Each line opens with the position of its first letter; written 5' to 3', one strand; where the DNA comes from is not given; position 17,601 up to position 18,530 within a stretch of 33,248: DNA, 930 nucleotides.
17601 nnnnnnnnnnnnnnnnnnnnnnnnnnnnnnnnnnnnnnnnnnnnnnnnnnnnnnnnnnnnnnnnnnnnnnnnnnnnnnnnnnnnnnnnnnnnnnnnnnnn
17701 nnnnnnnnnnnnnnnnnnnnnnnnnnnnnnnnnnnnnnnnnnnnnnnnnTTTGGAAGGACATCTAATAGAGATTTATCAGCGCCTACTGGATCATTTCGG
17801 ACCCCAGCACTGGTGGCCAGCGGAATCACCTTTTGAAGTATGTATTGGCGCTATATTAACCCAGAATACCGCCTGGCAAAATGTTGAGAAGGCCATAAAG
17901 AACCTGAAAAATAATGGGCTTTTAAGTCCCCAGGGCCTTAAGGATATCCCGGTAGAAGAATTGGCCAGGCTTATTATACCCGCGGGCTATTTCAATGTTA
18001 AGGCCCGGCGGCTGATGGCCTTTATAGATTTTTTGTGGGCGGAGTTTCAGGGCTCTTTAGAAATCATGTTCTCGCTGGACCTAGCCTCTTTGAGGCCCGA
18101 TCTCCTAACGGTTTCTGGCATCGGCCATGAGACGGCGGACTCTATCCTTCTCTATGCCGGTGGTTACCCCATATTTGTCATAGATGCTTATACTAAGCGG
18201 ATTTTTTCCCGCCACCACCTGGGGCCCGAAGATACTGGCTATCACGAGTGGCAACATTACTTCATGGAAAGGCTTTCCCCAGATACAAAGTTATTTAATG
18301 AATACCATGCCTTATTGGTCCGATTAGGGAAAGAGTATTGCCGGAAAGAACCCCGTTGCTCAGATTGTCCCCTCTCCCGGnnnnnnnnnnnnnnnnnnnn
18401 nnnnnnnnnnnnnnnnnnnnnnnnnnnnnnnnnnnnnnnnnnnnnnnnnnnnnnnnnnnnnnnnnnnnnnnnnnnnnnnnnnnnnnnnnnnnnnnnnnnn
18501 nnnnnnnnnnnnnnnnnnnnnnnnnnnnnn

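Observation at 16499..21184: Translationally coupled run of nucleic-acid repair/processing genes with TGATG overlaps and near-identical N-termini (MKFIAD / MEFIAD)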

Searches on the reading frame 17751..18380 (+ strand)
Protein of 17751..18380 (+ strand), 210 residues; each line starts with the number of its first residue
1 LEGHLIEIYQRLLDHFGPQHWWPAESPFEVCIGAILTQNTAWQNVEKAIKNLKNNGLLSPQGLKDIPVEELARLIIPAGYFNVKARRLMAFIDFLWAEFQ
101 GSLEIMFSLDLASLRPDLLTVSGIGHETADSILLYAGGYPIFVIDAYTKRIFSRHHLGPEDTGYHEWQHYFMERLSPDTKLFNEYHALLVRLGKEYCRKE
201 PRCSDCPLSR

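Call 9: search_protein_families(library=pfam, proteins=[window:17751-18380:+], max_evalue=0.01)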
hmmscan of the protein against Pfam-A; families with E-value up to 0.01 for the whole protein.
window:17751-18380:+ (210 aa): 2 families
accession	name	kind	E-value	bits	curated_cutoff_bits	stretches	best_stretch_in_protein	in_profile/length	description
PF00730.31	HhH-GPD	-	8.6e-15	55.5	26.2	1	32-176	1-107/108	HhH-GPD superfamily base excision DNA repair protein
PF00633.29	HHH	-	0.0025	18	24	1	116-135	11-30/30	Helix-hairpin-helix motif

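Call 11: search_protein_families(library=ncbifam, proteins=[window:17751-18380:+], max_evalue=0.01)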
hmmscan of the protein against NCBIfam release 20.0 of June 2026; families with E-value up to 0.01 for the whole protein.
window:17751-18380:+ (210 aa): 7 families
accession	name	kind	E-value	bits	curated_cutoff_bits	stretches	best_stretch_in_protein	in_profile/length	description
NF010494.0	PRK13913.1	equivalog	5.2e-30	105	192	1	17-198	22-203/220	3-methyladenine DNA glycosylase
NF053634.1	MonDNAglycDR2438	equivalog_domain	2e-18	66.8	400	1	9-208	2-200/219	monofunctional DNA glycosylase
TIGR01083.1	nth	equivalog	1.7e-15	57.2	211.7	1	24-203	24-192/192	endonuclease III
NF007978.0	PRK10702.1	equivalog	5.5e-10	39.2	405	1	22-206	24-197/211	endonuclease III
TIGR01084.1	mutY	equivalog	1.6e-08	34.4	286.5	1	26-209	27-203/277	A/G-specific adenine glycosylase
NF008132.0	PRK10880.1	equivalog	0.00016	20.9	427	1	21-209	25-206/351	A/G-specific adenine glycosylase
NF010488.0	PRK13910.1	equivalog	0.00031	20.2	471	1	117-209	74-164/290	adenine-specific DNA glycosylase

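Call 35: search_solved_structures(query=window:17751-18380:+, max_evalue=0.001, show_alignments=2)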
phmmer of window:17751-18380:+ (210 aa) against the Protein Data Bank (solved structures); distinct sequences matched with E-value up to 0.001: 20.
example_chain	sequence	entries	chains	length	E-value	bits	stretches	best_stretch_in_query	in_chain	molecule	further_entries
1pu6_A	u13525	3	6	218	1.7e-22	83.2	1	17-178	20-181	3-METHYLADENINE DNA GLYCOSYLASE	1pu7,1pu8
9nzc_A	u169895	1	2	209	1.1e-12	51.1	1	18-208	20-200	Endonuclease III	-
9nzd_A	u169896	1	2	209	2.1e-12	50.2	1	18-208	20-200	Endonuclease III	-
8a5f_A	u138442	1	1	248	8.2e-12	48.3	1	8-208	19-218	Endonuclease III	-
4unf_A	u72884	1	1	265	1e-11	48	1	8-208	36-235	ENDONUCLEASE III-1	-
8a5c_A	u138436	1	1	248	1.1e-10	44.7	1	8-208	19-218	Endonuclease III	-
1orn_A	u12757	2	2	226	1.9e-10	43.9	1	25-208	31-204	Endonuclease III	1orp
1p59_A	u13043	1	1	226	2.6e-10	43.4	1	25-208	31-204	Endonuclease III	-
2abk_A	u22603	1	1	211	4.1e-08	36.2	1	18-208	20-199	ENDONUCLEASE III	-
8a5g_A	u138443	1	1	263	1.6e-07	34.3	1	114-208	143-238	Endonuclease III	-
4uob_A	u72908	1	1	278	6.6e-07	32.3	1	114-208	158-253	ENDONUCLEASE III-3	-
7rds_A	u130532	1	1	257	2e-06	30.7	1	13-206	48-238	Isoform 3 of Endonuclease III-like protein 1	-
4ejy_A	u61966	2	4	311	3.7e-05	26.6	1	28-164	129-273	3-Methyladenine DNA glycosylase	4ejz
7rdt_A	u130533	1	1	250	0.00012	24.9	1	26-206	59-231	Isoform 3 of Endonuclease III-like protein 1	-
1kg2_A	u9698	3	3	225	0.00025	23.8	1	21-209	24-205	A/G-specific adenine glycosylase | ADENINE GLYCOSYLASE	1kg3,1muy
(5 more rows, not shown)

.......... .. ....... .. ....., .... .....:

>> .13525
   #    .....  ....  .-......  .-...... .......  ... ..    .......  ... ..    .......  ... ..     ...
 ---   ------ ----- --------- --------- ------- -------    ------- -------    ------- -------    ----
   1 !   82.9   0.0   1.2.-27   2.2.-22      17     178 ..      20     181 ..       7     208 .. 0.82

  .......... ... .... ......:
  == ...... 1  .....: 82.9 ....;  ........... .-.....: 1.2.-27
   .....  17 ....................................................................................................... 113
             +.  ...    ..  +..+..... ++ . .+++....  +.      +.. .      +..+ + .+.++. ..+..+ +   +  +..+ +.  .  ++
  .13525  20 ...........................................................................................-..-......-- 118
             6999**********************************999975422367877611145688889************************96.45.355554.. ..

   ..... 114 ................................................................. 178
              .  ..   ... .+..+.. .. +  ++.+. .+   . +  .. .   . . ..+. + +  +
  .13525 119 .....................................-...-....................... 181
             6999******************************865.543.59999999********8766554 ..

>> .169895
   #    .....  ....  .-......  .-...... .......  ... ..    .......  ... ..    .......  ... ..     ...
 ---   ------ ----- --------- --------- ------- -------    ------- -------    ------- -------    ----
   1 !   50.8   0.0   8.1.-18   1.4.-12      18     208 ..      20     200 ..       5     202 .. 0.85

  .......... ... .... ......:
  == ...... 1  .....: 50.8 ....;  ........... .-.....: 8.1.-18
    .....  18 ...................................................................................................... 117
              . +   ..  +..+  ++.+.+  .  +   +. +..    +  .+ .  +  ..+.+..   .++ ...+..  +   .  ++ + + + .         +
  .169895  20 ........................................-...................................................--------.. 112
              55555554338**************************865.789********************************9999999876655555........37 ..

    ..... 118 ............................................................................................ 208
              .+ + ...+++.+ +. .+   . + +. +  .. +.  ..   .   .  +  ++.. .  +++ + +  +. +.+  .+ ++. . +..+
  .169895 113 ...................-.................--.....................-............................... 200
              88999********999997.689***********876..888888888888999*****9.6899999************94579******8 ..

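Call 75: search_protein_families(library=padloc, proteins=[window:17751-18380:+], max_evalue=0.01)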
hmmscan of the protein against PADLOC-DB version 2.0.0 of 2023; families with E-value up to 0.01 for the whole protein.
window:17751-18380:+ (210 aa): 0 families
